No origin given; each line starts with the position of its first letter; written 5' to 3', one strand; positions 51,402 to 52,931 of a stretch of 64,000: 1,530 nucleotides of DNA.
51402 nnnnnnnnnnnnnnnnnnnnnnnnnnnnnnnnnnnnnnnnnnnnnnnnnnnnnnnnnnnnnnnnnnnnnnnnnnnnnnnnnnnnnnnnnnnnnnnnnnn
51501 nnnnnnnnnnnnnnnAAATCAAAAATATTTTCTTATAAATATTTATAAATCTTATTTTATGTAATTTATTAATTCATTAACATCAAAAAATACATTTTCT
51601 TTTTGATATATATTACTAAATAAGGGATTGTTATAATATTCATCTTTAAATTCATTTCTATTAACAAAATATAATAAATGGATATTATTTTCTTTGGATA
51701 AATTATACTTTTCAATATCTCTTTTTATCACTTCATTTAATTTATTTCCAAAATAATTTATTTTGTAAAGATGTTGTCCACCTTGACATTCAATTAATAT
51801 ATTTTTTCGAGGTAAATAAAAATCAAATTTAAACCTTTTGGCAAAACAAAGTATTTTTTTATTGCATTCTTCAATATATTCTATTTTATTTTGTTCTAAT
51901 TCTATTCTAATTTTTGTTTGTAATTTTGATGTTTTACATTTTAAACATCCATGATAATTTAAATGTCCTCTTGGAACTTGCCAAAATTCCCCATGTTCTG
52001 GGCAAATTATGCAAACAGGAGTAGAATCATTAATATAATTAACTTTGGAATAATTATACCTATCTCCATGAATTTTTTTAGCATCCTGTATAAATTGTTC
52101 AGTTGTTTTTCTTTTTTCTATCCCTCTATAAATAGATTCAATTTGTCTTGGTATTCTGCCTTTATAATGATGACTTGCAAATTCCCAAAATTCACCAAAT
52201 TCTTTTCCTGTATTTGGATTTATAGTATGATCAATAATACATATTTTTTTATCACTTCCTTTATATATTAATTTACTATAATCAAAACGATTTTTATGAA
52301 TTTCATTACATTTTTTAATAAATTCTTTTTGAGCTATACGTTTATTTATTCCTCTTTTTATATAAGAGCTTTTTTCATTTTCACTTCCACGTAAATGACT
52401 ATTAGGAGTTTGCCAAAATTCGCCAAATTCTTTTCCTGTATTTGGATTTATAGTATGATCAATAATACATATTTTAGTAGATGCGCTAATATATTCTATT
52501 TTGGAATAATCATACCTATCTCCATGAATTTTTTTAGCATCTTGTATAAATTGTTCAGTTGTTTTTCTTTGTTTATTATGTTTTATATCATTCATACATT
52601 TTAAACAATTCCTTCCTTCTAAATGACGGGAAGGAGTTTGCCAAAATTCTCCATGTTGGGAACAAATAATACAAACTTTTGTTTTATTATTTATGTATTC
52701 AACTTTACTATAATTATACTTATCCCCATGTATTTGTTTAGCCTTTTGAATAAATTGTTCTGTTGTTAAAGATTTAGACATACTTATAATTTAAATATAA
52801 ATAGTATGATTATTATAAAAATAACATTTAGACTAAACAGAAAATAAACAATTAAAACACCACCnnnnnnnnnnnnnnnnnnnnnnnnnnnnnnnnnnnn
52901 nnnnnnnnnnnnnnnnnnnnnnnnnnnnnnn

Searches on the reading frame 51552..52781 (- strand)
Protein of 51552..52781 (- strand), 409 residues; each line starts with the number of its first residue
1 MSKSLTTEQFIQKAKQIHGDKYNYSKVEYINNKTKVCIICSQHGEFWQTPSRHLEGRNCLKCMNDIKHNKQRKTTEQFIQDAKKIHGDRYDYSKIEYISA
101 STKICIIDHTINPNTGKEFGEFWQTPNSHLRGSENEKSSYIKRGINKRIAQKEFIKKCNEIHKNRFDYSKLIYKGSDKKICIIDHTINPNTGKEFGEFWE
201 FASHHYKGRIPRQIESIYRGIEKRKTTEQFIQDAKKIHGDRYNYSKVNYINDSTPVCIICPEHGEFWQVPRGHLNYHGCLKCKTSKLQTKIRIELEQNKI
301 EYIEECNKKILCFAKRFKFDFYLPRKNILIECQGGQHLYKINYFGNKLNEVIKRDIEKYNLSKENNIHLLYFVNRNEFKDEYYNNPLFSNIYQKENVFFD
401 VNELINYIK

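Call 8: search_protein_families(library=phrogs, proteins=[window:51552-52781:-], max_evalue=0.001)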
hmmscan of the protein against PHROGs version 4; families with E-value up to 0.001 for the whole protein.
window:51552-52781:- (409 aa): 6 families
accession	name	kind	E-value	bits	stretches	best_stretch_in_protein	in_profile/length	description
phrog_559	-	DNA, RNA and nucleotide metabolism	3.9e-50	172.2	2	68-371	118-394/607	HNH endonuclease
phrog_4605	-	unknown function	4.1e-35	121.9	3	9-69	51-112/151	-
phrog_681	-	DNA, RNA and nucleotide metabolism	3.8e-34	119.2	2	4-180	237-400/576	endonuclease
phrog_9084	-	DNA, RNA and nucleotide metabolism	3.4e-14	54.3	1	278-385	54-163/187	homing endonuclease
phrog_503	-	unknown function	9.8e-07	29.6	1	283-362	30-102/144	-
phrog_4538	-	unknown function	3.7e-05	23.8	1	203-370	157-313/447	-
